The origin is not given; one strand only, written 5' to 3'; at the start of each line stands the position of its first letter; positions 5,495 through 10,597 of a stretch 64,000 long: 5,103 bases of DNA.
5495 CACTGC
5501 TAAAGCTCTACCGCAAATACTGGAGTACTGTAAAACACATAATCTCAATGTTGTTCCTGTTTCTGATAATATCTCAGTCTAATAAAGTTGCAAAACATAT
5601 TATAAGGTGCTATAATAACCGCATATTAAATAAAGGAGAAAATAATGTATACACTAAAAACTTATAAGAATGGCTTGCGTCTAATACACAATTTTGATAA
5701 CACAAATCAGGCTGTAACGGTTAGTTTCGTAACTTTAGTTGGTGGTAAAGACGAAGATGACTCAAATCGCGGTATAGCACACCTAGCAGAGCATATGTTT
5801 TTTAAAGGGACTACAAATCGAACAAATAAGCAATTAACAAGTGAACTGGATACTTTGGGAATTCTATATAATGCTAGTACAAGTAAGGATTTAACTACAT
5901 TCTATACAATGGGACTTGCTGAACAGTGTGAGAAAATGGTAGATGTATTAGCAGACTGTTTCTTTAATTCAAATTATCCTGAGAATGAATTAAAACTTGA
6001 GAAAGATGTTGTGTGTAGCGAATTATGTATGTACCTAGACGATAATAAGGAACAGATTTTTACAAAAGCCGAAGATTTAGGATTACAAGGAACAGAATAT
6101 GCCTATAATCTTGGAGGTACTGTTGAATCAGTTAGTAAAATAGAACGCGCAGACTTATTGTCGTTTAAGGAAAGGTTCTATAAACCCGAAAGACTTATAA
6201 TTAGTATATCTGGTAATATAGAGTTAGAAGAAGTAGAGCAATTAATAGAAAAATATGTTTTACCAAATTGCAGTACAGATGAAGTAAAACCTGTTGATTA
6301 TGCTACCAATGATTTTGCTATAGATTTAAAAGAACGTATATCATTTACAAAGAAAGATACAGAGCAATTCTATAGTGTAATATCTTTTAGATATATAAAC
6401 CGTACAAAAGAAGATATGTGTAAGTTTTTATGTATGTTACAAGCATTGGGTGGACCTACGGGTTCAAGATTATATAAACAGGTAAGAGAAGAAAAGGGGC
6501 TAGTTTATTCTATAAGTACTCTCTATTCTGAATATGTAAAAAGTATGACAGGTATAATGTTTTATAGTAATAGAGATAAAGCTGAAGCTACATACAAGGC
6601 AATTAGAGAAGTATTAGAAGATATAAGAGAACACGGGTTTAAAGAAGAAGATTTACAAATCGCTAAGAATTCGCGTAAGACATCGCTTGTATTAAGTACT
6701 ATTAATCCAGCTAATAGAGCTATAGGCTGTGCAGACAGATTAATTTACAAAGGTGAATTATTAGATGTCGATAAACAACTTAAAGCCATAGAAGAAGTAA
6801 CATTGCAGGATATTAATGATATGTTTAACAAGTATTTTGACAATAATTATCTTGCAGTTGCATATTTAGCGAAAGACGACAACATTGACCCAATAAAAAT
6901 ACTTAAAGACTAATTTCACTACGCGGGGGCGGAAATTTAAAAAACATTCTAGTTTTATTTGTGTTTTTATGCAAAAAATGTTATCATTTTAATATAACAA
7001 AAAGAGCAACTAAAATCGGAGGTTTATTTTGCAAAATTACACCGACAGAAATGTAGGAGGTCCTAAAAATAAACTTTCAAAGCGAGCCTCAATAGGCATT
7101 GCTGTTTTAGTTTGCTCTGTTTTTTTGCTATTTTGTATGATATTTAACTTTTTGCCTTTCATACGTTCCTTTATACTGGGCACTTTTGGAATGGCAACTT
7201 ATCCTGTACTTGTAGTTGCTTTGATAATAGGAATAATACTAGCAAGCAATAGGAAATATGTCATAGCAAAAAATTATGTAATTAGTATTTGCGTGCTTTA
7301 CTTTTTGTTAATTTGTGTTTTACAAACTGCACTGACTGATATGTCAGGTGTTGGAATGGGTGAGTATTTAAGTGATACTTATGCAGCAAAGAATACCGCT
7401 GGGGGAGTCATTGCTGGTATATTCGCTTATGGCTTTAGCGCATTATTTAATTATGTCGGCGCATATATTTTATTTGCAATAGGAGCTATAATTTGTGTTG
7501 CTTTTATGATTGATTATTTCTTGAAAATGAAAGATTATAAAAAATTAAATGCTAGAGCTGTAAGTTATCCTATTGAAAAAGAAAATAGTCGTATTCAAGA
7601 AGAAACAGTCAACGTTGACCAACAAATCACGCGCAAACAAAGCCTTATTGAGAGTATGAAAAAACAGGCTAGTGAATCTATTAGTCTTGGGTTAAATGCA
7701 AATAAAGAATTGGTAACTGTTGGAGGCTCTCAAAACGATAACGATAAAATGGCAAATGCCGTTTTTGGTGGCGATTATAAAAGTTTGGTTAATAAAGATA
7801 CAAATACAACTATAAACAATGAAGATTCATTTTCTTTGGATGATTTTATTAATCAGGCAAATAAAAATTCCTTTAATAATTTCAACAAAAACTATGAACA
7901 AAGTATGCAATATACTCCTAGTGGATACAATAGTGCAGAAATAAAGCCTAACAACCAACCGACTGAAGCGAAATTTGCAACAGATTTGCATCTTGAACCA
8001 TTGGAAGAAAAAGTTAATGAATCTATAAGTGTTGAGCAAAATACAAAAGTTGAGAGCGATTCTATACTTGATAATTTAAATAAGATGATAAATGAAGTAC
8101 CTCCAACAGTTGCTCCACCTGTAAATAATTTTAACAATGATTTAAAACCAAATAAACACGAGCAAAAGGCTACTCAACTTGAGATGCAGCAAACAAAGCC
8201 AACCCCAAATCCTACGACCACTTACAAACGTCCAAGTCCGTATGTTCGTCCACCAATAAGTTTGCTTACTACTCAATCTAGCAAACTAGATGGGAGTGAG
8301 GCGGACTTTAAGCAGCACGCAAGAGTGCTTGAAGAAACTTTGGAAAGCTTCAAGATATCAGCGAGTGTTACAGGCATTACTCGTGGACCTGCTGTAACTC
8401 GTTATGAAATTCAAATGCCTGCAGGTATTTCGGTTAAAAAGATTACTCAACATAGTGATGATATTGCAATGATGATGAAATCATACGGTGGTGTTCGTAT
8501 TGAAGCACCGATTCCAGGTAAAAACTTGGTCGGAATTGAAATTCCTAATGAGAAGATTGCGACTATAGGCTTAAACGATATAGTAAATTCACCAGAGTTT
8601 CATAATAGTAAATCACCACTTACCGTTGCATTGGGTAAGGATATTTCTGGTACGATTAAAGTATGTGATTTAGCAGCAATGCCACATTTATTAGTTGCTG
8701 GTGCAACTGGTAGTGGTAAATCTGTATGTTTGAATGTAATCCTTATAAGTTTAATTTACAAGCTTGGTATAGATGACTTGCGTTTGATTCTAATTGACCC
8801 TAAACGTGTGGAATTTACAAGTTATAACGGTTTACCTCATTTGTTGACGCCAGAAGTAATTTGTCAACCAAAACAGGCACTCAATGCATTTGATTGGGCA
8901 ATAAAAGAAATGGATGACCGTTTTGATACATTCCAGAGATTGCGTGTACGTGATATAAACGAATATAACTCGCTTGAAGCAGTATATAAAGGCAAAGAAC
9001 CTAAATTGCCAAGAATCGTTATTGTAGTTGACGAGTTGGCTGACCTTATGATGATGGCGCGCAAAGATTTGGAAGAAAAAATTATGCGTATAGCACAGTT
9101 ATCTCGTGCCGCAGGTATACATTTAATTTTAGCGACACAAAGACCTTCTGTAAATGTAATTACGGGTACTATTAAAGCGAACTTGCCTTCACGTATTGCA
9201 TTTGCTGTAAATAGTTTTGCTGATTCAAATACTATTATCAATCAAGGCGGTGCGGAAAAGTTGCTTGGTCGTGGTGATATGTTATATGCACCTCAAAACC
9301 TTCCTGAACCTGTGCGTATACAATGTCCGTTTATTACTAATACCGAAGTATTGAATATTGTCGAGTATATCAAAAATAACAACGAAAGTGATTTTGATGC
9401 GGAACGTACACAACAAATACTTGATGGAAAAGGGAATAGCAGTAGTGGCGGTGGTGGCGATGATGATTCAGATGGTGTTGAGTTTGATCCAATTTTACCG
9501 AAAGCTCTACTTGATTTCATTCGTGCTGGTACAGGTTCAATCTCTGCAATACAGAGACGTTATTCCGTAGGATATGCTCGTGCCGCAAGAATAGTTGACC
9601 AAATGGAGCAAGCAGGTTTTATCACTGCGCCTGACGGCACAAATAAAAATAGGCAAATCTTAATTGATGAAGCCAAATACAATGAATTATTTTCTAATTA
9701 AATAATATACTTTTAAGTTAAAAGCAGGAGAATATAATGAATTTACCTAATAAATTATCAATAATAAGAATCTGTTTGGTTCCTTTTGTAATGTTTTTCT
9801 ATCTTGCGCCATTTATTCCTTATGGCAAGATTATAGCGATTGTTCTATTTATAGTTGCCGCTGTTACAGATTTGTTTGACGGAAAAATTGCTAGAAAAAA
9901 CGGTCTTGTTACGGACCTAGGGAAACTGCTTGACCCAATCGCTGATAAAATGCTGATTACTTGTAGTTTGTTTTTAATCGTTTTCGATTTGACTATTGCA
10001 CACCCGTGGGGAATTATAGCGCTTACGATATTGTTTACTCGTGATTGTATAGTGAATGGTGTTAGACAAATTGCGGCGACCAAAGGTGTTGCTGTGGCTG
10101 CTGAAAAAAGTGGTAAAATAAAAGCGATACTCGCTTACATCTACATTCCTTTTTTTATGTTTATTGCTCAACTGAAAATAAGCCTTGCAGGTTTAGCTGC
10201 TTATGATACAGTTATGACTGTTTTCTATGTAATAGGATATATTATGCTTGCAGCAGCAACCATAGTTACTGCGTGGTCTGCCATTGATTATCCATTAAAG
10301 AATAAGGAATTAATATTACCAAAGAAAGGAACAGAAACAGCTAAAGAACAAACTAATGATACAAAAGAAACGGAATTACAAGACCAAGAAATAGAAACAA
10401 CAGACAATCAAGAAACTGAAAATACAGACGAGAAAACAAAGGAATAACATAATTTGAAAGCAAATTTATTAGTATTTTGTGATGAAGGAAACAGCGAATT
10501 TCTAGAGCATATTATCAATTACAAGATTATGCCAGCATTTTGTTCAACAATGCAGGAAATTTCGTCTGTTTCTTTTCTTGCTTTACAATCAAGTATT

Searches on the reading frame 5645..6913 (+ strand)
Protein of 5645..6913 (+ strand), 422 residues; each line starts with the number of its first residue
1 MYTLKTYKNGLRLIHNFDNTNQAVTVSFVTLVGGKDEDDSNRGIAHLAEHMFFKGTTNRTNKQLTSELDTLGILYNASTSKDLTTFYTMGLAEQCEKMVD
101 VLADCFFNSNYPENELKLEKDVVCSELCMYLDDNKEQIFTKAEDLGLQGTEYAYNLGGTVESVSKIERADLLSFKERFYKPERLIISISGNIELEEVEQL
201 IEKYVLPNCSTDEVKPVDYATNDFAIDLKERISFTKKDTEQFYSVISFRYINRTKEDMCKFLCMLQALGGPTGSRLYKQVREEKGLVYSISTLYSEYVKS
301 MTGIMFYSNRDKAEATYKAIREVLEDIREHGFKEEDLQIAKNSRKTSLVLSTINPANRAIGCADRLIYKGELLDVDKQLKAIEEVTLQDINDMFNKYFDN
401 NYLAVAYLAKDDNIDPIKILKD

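Call 39: search_protein_families(library=pfam, proteins=[window:5645-6913:+], max_evalue=0.00001)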
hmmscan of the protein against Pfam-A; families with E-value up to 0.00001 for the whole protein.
window:5645-6913:+ (422 aa): 2 families
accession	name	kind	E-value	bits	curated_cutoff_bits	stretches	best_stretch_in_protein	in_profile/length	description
PF05193.26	Peptidase_M16_C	-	1.6e-28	100.2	23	1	165-343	1-180/181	Peptidase M16 inactive domain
PF00675.25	Peptidase_M16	-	3.7e-25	89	22.3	1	18-152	7-141/149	Insulinase (Peptidase family M16)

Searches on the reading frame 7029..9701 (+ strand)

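Call 39: search_protein_families(library=pfam, proteins=[window:7029-9701:+], max_evalue=0.00001)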
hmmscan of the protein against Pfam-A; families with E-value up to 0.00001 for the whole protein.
window:7029-9701:+ (890 aa): 3 families
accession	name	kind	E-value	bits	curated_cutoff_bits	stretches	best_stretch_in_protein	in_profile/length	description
PF01580.24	FtsK_SpoIIIE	-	5.7e-60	202.9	24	1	515-708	2-221/221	FtsK/SpoIIIE family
PF17854.6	FtsK_alpha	-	1.4e-27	96.2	22.9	1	408-507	2-101/101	FtsK alpha domain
PF09397.16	FtsK_gamma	-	1.5e-18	66.7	30.6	1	819-879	3-62/63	Ftsk gamma domain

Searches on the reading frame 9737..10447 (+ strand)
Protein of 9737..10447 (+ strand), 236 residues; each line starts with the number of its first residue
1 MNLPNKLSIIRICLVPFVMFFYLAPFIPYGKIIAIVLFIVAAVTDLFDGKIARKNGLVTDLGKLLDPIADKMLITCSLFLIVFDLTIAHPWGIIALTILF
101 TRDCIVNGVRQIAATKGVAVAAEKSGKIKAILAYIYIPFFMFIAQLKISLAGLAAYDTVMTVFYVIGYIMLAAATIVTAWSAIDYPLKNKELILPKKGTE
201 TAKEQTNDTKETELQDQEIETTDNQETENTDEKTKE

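Call 39: search_protein_families(library=pfam, proteins=[window:9737-10447:+], max_evalue=0.00001)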
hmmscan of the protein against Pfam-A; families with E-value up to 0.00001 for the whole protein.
window:9737-10447:+ (236 aa): 1 family
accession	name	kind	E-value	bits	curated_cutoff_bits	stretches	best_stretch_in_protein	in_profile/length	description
PF01066.26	CDP-OH_P_transf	-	3.8e-34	118.7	22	1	1-162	1-138/152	CDP-alcohol phosphatidyltransferase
